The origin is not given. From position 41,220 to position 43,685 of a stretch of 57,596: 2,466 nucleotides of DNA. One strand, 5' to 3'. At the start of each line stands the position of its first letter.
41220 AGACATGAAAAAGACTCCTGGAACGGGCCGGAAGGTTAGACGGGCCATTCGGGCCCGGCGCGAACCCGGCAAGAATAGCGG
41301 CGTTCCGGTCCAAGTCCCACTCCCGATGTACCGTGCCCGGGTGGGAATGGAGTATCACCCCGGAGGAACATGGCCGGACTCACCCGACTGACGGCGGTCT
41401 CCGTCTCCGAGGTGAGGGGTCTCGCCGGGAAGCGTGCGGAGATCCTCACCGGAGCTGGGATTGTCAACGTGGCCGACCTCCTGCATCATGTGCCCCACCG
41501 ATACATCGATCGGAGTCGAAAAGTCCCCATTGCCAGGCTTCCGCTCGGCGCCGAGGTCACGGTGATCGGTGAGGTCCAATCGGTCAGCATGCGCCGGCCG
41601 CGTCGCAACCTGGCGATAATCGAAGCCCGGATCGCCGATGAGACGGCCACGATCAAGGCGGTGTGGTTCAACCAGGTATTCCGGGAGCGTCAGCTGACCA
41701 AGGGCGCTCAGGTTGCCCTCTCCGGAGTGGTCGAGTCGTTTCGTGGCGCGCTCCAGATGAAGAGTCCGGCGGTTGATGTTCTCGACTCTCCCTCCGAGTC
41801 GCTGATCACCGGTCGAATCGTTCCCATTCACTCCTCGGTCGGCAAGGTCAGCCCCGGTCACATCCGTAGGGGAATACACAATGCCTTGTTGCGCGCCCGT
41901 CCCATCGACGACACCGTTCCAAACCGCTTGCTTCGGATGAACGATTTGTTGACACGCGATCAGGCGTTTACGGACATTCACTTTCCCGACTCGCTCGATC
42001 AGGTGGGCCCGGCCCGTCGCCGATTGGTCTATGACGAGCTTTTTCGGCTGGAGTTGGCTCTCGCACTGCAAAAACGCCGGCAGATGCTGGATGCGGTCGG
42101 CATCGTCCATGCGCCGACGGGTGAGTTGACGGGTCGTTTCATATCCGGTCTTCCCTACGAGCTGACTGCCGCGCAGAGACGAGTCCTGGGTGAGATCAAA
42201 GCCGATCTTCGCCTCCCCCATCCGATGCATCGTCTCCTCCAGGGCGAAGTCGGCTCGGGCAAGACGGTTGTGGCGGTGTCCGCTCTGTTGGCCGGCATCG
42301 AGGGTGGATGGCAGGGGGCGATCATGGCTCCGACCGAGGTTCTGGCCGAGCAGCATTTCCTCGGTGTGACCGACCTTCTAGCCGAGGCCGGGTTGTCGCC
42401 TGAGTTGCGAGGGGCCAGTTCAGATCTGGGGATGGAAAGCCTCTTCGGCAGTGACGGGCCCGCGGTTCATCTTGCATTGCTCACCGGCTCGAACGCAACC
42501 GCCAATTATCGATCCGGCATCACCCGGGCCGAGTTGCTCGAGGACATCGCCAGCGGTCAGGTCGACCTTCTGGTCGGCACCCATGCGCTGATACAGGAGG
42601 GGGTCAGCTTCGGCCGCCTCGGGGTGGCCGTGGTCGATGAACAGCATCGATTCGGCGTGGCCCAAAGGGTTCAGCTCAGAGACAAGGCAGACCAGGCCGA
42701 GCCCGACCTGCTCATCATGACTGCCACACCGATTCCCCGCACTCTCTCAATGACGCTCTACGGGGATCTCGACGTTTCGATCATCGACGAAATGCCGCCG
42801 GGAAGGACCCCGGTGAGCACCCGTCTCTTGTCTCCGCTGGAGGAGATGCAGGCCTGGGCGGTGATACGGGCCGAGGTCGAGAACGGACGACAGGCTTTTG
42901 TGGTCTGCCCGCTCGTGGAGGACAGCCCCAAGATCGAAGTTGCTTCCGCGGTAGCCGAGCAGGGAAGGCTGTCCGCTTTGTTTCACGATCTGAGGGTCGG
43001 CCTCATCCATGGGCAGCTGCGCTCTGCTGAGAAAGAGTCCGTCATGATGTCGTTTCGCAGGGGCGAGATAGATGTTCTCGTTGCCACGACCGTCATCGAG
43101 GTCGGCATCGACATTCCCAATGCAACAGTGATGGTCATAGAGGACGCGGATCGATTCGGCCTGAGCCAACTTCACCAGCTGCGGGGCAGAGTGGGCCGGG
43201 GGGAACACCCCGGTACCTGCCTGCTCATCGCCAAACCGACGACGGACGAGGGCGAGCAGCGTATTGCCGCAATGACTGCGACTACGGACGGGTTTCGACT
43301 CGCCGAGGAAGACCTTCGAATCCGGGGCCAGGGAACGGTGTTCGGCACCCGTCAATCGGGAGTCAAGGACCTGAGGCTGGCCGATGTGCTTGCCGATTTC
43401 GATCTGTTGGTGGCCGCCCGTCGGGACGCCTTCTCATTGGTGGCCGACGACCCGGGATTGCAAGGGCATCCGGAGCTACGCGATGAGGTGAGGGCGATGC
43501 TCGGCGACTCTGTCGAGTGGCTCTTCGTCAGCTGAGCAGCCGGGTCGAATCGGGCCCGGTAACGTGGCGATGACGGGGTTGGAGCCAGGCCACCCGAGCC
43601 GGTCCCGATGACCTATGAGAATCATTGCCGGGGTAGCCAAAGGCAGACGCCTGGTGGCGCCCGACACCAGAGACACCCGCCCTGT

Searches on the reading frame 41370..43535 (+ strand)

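Call 45: search_protein_families(library=pfam, proteins=[window:41370-43535:+])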
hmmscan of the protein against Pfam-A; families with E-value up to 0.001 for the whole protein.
window:41370-43535:+ (721 aa): 7 families
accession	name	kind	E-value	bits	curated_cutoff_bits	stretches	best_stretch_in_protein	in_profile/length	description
PF00271.37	Helicase_C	-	2.8e-22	79.5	23.5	1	502-610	11-108/110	Helicase conserved C-terminal domain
PF17191.10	RecG_wedge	-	2.5e-20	73.1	23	1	17-171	7-157/162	RecG wedge domain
PF00270.35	DEAD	-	1.1e-17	64.7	26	1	287-459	16-164/167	DEAD/DEAH box helicase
PF19833.4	RecG_dom3_C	-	4.9e-12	46.2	26.8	1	638-719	1-85/87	ATP-dependent DNA helicase RecG, domain 3, C-terminal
PF01336.31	tRNA_anti-codon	-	5.8e-08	33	27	1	63-135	1-72/75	OB-fold nucleic acid binding domain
PF22590.2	Cas3-like_C_2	-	4.9e-05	24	27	1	509-611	5-104/106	CRISPR-associated nuclease/helicase Cas3, C-terminal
PF04851.21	ResIII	-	0.00031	21.1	22.5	0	264-454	3-162/164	Type III restriction enzyme, res subunit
